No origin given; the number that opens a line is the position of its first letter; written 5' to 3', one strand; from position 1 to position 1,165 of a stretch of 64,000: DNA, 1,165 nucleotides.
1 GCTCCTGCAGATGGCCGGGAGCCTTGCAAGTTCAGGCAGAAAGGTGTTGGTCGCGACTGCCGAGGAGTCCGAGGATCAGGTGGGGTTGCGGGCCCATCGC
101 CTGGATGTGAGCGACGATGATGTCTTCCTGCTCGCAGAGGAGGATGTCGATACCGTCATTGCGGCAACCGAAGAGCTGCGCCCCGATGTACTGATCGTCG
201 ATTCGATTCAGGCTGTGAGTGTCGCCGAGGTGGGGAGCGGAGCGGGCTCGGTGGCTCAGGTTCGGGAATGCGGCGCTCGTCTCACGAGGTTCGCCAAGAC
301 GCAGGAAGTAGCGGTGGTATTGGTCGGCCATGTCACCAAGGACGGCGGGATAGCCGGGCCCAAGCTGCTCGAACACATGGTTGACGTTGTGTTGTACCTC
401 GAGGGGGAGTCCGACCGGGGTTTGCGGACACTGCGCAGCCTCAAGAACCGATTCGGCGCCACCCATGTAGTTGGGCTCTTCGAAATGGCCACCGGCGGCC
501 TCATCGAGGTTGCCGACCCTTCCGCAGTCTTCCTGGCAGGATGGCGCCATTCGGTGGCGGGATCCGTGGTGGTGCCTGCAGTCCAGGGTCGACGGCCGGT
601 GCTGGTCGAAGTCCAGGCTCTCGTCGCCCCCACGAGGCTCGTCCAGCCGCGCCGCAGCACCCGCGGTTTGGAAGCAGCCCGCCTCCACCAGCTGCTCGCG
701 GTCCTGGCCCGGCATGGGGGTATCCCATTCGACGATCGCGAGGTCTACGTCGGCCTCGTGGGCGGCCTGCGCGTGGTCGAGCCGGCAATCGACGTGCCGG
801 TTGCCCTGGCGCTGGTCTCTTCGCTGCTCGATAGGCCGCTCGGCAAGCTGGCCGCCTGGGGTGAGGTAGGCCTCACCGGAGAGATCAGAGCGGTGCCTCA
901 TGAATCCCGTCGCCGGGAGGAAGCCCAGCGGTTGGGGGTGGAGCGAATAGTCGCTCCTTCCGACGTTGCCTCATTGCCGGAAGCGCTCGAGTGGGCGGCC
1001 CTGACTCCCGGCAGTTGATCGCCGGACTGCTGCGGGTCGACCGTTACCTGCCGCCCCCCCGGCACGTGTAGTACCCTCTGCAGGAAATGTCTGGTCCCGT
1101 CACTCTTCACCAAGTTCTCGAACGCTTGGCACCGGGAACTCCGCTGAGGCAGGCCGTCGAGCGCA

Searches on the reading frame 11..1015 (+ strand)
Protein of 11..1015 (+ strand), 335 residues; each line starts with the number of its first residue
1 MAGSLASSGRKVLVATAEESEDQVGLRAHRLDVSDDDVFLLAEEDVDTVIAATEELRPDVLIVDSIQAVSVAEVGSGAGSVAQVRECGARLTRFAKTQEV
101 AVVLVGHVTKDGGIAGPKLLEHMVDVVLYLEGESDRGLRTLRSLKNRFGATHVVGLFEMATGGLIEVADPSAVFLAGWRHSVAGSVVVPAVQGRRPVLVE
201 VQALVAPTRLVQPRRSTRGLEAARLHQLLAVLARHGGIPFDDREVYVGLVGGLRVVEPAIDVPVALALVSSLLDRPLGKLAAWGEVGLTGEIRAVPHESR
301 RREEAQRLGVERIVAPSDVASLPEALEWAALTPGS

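Call 8: search_protein_families(library=pfam, proteins=[window:11-1015:+], max_evalue=0.01)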
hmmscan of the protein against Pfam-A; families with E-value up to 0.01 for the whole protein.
window:11-1015:+ (335 aa): 2 families
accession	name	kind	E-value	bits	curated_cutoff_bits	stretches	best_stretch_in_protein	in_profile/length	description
PF13481.12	AAA_25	-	9e-08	32.4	27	1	7-112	70-194/195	AAA domain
PF13541.12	ChlI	-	0.0024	18.2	27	1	235-317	35-119/121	Subunit ChlI of Mg-chelatase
